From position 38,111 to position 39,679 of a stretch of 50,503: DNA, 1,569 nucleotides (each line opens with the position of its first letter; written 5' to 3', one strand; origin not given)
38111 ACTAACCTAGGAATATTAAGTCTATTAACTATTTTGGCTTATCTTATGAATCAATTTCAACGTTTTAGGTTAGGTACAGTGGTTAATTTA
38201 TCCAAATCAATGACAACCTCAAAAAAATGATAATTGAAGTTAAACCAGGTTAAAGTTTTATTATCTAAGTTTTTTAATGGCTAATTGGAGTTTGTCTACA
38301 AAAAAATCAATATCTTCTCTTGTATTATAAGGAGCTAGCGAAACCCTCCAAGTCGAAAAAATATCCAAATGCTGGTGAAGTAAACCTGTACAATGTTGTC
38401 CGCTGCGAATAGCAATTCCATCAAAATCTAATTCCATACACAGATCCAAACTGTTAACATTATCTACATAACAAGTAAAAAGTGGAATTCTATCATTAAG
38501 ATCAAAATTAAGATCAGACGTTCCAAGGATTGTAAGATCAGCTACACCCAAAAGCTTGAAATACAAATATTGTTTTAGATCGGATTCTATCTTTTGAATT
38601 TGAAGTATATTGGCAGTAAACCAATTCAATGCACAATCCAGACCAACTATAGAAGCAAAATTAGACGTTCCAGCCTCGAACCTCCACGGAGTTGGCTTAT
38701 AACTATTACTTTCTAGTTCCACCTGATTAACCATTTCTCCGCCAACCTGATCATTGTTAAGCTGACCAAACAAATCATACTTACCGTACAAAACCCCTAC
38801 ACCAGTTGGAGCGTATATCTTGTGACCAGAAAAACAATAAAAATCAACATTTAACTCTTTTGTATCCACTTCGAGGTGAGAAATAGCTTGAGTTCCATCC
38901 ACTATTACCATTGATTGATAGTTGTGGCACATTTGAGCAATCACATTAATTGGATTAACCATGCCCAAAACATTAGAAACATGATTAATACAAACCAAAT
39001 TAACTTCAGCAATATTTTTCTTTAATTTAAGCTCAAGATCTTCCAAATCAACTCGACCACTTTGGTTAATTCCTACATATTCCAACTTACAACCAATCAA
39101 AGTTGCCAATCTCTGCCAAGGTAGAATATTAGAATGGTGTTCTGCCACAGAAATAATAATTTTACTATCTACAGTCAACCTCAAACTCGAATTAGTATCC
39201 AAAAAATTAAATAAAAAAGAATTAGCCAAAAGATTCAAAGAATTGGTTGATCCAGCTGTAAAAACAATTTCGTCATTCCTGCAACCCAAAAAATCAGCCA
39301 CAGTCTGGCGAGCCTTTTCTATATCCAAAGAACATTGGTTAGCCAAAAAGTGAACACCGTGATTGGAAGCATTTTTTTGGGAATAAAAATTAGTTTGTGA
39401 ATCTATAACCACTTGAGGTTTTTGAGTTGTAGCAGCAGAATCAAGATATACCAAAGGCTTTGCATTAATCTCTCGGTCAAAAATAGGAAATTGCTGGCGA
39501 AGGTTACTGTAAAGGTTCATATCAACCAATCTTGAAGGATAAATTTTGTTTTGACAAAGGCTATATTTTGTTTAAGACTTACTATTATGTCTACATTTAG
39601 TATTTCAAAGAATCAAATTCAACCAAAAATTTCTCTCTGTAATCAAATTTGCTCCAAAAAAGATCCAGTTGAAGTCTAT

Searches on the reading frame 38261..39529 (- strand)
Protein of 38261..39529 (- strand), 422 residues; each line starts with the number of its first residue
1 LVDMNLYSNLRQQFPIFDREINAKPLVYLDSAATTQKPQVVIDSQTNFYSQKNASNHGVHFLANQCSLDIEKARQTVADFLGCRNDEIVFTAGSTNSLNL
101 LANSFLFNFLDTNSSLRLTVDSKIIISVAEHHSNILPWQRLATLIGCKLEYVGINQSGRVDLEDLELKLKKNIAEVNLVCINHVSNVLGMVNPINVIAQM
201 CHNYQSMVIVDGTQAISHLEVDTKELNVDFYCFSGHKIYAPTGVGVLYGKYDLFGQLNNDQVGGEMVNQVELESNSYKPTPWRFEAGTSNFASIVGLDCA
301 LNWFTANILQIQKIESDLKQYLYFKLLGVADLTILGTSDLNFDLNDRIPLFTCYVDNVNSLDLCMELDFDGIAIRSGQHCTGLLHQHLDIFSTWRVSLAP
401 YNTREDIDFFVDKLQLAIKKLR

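Call 78: search_protein_families(library=ncbifam, proteins=[window:38261-39529:-], max_evalue=1e-10)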
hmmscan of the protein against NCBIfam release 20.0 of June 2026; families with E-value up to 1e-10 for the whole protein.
window:38261-39529:- (422 aa): 16 families
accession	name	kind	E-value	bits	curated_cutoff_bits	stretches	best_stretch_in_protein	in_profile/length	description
TIGR01979.1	sufS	subfamily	1.2e-128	429.4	475.1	1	9-419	2-400/403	SufS family cysteine desulfurase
NF041166.1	f2_encap_cargo1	exception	1.9e-110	370.9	800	1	9-415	229-621/623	family 2A encapsulin nanocompartment cargo protein cysteine desulfurase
NF006791.0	PRK09295.1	equivalog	9.7e-98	327.9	661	1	9-416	7-400/406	cysteine desulfurase SufS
NF008126.0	PRK10874.1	equivalog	2.5e-87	293.6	607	1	8-421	7-399/401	cysteine desulfurase CsdA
TIGR03392.1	FeS_syn_CsdA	equivalog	4.5e-85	286.2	493.6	1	9-420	5-395/398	cysteine desulfurase CsdA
TIGR01977.1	am_tr_V_EF2568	hypoth_equivalog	1.8e-61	208.2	377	1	27-414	1-373/376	cysteine desulfurase family protein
TIGR01976.1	am_tr_V_VC1184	hypoth_equivalog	9.1e-51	173.4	352.35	1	9-413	5-400/401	cysteine desulfurase-like protein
TIGR03402.1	FeS_nifS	equivalog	6.2e-50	170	530.75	1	27-422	1-374/379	cysteine desulfurase NifS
NF010611.0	PRK14012.1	equivalog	1.4e-39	136.2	548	1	25-422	5-383/406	IscS subfamily cysteine desulfurase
TIGR03235.1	DNA_S_dndA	equivalog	2.3e-38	132.4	480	1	28-250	1-213/353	cysteine desulfurase DndA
NF040779.1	Sec_lyase_SclA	exception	6.7e-37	127.3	525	1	27-415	1-374/378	selenocysteine lyase SclA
TIGR02006.1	IscS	equivalog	7e-37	127.4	643.2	1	27-422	5-379/402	IscS subfamily cysteine desulfurase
TIGR03403.1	nifS_epsilon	equivalog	1.9e-31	109.3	587.7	1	27-422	1-377/382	NifS family cysteine desulfurase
NF002806.0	PRK02948.1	subfamily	3.4e-28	98.7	304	1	26-250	1-213/381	IscS subfamily cysteine desulfurase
TIGR04343.1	egtE_PLP_lyase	equivalog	8.4e-20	70.9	400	1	26-306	14-266/370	ergothioneine biosynthesis PLP-dependent enzyme EgtE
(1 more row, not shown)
